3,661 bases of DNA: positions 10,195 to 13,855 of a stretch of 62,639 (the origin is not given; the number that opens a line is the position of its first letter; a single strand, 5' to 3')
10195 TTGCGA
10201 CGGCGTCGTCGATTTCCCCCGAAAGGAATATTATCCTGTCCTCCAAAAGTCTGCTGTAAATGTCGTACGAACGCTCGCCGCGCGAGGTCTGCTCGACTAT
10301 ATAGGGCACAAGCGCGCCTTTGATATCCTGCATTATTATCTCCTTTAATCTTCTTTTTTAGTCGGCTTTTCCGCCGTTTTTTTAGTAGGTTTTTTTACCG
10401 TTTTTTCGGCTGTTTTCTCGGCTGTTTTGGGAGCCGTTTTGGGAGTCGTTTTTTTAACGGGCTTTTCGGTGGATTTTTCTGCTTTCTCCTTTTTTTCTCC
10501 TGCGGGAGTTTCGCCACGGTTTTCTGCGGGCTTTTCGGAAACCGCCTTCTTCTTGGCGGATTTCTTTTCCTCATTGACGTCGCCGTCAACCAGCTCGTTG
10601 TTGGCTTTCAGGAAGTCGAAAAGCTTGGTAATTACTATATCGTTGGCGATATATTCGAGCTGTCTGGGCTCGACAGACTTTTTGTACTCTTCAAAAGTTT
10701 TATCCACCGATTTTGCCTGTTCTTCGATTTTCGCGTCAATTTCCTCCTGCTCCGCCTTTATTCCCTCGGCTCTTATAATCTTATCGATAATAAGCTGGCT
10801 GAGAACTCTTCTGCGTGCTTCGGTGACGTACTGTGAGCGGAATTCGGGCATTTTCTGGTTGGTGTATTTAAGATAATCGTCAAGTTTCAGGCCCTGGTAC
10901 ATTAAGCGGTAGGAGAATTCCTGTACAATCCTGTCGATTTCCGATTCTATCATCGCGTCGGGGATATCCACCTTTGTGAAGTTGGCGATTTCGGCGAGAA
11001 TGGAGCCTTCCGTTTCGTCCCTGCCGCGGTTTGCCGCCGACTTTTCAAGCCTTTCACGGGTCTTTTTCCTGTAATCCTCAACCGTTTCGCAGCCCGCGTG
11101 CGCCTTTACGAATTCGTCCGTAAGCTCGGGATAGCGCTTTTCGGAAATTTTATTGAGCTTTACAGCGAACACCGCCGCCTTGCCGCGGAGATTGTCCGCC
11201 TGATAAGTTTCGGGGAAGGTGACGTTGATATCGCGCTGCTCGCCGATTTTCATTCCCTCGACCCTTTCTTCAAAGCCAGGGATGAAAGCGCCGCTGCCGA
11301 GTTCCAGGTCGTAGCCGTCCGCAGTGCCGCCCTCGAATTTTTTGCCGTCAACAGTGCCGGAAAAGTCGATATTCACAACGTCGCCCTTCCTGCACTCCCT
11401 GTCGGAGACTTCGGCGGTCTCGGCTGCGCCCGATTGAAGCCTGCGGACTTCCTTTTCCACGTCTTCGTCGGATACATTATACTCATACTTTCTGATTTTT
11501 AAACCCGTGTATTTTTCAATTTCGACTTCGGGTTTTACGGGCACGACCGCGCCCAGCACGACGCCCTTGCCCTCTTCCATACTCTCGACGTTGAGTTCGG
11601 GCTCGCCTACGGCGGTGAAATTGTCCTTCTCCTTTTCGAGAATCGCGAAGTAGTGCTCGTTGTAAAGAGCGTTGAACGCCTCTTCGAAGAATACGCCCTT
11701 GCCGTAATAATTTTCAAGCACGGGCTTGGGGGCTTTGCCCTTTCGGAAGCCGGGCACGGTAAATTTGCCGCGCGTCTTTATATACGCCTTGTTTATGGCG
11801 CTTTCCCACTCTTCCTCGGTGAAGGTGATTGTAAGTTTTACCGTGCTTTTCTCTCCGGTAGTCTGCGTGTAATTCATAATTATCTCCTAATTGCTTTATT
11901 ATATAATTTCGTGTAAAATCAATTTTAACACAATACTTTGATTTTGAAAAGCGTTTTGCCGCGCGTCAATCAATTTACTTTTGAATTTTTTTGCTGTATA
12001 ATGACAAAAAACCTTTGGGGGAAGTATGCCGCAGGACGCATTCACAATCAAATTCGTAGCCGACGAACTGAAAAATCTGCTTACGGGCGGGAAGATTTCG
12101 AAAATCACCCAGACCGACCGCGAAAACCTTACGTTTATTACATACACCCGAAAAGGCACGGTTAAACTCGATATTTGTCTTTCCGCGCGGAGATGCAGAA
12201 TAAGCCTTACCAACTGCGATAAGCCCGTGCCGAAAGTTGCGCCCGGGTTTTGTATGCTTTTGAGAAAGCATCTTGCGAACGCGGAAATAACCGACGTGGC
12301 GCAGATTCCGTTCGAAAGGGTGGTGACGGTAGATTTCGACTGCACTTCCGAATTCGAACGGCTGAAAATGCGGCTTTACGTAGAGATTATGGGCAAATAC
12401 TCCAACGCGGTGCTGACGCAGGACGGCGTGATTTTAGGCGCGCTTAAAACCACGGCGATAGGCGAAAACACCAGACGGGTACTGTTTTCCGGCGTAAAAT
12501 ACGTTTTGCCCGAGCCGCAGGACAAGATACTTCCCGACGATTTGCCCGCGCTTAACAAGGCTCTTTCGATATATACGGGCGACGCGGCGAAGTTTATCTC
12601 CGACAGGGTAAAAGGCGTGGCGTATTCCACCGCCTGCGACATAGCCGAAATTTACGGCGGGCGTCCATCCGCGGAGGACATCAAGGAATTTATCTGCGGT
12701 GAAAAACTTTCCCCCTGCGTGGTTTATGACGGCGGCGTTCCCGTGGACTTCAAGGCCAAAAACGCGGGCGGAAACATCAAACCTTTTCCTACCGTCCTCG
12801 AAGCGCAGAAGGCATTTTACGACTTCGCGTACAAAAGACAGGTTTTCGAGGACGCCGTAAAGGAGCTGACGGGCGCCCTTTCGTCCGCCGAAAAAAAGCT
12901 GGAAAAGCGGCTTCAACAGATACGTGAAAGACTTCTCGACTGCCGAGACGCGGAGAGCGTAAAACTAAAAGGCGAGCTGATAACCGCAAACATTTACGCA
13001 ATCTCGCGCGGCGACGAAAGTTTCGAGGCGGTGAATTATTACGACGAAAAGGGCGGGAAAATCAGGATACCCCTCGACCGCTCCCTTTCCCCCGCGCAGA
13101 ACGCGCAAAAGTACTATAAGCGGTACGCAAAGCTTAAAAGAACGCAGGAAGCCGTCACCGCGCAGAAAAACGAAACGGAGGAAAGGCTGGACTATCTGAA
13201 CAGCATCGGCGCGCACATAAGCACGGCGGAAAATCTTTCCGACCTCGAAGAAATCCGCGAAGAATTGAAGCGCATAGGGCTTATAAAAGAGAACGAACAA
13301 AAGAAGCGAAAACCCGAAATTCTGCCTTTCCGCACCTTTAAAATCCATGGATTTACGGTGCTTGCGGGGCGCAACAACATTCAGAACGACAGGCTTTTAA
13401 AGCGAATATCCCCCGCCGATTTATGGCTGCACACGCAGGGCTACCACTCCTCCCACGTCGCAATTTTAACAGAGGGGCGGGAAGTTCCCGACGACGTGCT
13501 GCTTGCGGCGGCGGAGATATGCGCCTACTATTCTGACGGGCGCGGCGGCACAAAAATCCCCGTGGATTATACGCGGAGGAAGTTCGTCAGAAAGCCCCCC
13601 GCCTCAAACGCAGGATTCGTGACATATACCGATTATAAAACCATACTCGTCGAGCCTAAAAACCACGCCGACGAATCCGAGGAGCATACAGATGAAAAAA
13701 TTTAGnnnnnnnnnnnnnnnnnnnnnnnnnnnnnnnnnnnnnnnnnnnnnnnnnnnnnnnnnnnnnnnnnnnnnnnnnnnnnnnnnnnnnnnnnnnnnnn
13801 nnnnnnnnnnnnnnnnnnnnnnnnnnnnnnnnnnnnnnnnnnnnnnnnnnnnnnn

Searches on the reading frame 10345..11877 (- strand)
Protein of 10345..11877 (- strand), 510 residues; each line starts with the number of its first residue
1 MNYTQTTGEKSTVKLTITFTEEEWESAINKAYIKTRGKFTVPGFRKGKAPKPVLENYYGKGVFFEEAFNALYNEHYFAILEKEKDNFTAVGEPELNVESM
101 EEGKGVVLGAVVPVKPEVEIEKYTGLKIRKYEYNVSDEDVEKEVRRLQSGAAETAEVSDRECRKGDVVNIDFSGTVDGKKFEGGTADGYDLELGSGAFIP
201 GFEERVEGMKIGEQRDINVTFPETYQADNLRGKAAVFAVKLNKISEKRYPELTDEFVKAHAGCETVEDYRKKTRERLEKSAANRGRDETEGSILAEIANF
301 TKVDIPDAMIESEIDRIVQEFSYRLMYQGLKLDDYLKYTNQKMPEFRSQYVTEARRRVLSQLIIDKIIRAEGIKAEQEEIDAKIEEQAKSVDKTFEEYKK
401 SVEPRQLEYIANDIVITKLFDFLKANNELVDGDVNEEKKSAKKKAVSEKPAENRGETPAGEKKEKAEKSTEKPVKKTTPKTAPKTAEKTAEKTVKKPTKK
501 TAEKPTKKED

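Call 12: search_protein_families(library=pfam, proteins=[window:10345-11877:-], max_evalue=0.001)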
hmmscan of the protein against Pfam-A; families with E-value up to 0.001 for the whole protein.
window:10345-11877:- (510 aa): 3 families
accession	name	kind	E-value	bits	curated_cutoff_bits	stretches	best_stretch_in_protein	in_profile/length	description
PF05697.18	Trigger_N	-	1.3e-39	136.2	22.2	1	1-147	1-144/144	Bacterial trigger factor protein (TF)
PF05698.19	Trigger_C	-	1.5e-33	116.6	22.7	1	265-424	1-161/162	Bacterial trigger factor protein (TF) C-terminus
PF00254.34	FKBP_C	-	3.6e-19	69.3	21.1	1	160-241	3-93/94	FKBP-type peptidyl-prolyl cis-trans isomerase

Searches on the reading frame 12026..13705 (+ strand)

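Call 12: search_protein_families(library=pfam, proteins=[window:12026-13705:+], max_evalue=0.001)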
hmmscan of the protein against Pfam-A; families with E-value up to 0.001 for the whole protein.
window:12026-13705:+ (559 aa): 3 families
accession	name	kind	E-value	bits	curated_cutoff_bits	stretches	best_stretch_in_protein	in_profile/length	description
PF05833.16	NFACT_N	-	7.3e-101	338.6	31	1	4-429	1-452/456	NFACT N-terminal and middle domains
PF05670.18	NFACT-R_1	-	6.3e-11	43.2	29.8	1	439-527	7-99/112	NFACT protein RNA binding domain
PF18297.6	NFACT-R_2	-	4.3e-05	24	26.9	1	441-519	8-83/104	NFACT protein RNA binding domain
